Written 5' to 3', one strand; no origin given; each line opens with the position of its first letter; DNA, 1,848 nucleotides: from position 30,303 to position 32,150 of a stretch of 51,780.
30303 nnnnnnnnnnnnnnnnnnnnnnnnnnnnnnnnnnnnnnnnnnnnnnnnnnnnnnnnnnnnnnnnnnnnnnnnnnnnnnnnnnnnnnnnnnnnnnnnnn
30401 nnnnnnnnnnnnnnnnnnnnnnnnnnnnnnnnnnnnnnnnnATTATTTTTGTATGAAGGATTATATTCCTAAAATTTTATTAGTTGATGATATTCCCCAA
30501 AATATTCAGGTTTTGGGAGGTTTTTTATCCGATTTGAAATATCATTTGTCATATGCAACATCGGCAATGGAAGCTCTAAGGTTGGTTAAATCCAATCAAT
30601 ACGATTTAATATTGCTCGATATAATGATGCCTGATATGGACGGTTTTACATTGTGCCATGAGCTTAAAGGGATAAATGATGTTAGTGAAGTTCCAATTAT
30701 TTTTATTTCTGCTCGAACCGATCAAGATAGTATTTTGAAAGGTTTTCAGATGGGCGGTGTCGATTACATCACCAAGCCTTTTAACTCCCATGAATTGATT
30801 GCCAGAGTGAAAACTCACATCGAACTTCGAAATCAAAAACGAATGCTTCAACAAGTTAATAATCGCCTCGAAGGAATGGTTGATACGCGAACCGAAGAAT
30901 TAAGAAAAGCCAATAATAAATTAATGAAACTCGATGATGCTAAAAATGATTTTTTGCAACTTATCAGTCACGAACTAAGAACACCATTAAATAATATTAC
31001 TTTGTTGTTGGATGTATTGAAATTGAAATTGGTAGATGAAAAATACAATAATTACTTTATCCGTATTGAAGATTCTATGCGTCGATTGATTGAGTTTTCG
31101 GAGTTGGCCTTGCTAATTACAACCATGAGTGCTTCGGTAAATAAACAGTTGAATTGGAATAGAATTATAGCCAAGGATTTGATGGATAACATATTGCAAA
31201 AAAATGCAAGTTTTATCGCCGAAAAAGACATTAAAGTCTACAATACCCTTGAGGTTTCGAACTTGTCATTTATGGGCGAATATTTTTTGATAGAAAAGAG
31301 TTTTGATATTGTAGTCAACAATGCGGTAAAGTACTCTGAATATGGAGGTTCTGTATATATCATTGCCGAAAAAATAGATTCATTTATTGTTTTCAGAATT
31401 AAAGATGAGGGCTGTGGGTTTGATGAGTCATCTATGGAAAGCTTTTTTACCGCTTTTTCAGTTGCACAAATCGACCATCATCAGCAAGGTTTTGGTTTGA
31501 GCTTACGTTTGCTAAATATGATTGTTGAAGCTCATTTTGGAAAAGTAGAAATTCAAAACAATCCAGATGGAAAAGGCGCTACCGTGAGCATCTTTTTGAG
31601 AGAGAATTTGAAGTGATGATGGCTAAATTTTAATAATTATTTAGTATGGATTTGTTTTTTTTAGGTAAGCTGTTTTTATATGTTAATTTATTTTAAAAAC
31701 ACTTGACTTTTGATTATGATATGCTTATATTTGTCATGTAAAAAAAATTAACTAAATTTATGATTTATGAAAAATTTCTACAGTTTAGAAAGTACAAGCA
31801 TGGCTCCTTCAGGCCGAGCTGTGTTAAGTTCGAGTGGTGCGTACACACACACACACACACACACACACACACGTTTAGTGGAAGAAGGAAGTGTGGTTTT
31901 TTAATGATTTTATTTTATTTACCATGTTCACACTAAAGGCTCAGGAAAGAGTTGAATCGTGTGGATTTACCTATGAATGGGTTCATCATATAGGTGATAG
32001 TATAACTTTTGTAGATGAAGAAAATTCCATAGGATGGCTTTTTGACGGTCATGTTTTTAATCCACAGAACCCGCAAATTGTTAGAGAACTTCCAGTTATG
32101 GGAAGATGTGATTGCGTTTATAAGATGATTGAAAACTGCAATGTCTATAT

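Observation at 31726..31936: Perfect (AC)15 microsatellite in the leader of a T9SS cargo operon: candidate phase-variation switch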

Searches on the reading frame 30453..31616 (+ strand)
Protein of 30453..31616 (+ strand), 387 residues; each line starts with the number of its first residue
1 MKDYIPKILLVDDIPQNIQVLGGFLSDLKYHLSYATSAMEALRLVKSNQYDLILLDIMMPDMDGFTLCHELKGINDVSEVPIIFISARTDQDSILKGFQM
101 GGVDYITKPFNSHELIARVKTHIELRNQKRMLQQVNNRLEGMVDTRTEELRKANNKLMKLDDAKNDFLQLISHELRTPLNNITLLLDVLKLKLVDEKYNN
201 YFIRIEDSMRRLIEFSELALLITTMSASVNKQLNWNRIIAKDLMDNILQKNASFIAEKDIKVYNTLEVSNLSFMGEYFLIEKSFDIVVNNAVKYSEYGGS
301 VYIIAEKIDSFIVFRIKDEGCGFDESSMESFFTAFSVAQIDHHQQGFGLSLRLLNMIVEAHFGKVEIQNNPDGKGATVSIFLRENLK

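Call 5: search_protein_families(library=pfam, proteins=[window:30453-31616:+], max_evalue=0.01)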
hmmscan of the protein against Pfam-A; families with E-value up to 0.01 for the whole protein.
window:30453-31616:+ (387 aa): 3 families
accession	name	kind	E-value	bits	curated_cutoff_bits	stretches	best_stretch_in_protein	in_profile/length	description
PF00072.30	Response_reg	-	1.9e-28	99.3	30.2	1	8-120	1-111/111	Response regulator receiver domain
PF02518.31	HATPase_c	-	3.7e-16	60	26.4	1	286-384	12-109/111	Histidine kinase-, DNA gyrase B-, and HSP90-like ATPase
PF00512.31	HisKA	-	1.4e-08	35.1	26.9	1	163-213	1-51/66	His Kinase A (phospho-acceptor) domain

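Call 30: find_encoding_contigs(protein=window:30453-31616:+, flank=3000, max_places=10)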
Protein window:30453-31616:+ (387 aa): 7 contigs read that carry it; 6 places shown.
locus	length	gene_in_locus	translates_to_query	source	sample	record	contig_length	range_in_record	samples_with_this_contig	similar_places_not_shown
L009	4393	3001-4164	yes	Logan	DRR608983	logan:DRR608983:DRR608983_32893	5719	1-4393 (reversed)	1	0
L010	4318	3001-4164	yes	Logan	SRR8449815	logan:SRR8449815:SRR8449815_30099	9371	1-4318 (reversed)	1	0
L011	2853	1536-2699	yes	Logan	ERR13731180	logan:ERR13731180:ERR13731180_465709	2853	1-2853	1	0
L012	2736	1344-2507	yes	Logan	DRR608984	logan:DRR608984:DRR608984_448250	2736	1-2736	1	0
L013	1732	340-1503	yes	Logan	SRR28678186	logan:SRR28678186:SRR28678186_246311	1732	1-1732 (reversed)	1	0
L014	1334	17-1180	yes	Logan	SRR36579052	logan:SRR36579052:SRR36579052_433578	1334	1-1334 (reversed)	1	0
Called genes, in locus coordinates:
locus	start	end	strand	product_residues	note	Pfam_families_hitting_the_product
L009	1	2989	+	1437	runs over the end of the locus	?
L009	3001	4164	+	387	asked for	PF00072:Response_reg, PF00512:HisKA, PF02518:HATPase_c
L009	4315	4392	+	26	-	?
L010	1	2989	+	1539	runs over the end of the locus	PF00989:PAS (weak), PF13188:PAS_8 (weak), PF13426:PAS_9 (weak), PF00989:PAS (weak), PF08448:PAS_4 (weak), PF08447:PAS_3, PF00512:HisKA, PF02518:HATPase_c, +1 more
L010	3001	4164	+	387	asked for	PF00072:Response_reg, PF00512:HisKA, PF02518:HATPase_c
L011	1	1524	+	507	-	?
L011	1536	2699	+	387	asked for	PF00072:Response_reg, PF00512:HisKA, PF02518:HATPase_c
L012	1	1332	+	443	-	?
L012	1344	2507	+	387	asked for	PF00072:Response_reg, PF00512:HisKA, PF02518:HATPase_c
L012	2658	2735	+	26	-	?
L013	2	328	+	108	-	?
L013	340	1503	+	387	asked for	PF00072:Response_reg, PF00512:HisKA, PF02518:HATPase_c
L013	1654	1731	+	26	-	?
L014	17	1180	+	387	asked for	PF00072:Response_reg, PF00512:HisKA, PF02518:HATPase_c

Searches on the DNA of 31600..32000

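Call 17: search_rna_families(source=window, start=31600, end=32000, threshold=evalue, max_evalue=10)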
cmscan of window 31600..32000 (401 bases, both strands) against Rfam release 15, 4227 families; matches with E-value up to 10: 8.
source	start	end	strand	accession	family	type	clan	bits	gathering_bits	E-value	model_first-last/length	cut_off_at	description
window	31826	31936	-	RF02274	AniS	Gene;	-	22.1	50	0.14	1-106/106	no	AniS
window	31824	31878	-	RF04217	mir-297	Gene; miRNA;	-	19.9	90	0.57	1-71/71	no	mir-297 microRNA precursor family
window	31825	31972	-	RF01295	SCARNA7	Gene; snRNA; snoRNA; scaRNA;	-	18.2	65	0.018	1-330/330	no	Small Cajal body-specific RNA 7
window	31810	31916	-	RF02103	DLEU1_1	Gene; lncRNA;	-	16.4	30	0.79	89-190/190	no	Deleted in lymphocytic leukemia 1 conserved region 1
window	31788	31878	+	RF02595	EBv-sisRNA-1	Gene;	-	14.8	58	0.77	1-81/81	no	Epstein-Barr virus stable intronic sequence RNA 1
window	31719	31750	-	RF00202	snoR66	Gene; snRNA; snoRNA; CD-box;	-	14.4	43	4.1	31-65/76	no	Small nucleolar RNA R66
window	31970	31994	-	RF00221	SNORD43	Gene; snRNA; snoRNA; CD-box;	CL00059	13.7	45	6.1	1-64/64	no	Small nucleolar RNA SNORD43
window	31725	31936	-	RF02546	LSU_trypano_mito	Gene; rRNA;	CL00112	9.9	60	9.5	201-561/561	no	Trypanosomatid mitochondrial large subunit ribosomal RNA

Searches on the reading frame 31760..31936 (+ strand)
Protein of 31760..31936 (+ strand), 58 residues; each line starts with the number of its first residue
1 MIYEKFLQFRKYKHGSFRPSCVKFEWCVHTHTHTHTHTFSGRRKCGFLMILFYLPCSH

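Call 38: find_encoding_contigs(protein=window:31760-31936:+, flank=3000, max_places=10)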
Protein window:31760-31936:+ (58 aa): no gene with exactly this product is on record in the collection.

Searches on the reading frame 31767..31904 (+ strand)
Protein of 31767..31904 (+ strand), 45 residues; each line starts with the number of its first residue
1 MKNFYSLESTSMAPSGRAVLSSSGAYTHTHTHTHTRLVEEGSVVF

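Call 37: find_encoding_contigs(protein=window:31767-31904:+, flank=3000, max_places=10)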
Protein window:31767-31904:+ (45 aa): no gene with exactly this product is on record in the collection.

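Call 53: find_homologous_proteins(query=window:31767-31901:+, max_evalue=10)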
Query seq(45 aa) (45 aa): 1 proteins with E <= 10 among 12 candidates.
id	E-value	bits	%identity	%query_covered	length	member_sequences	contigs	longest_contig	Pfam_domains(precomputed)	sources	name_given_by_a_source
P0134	1.7e-14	69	100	64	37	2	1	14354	-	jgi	-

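Call 55: find_encoding_contigs(protein=P0134, flank=10000, max_places=10)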
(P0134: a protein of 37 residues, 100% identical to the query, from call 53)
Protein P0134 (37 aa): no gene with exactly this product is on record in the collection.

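Call 56: list_cluster_members(proteins=[P0134])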
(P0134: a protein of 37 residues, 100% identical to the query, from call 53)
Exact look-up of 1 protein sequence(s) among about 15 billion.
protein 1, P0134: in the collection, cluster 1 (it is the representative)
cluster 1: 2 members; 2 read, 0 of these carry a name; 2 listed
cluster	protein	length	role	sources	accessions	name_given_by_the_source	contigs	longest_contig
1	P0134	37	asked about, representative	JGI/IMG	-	-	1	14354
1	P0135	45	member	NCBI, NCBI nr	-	-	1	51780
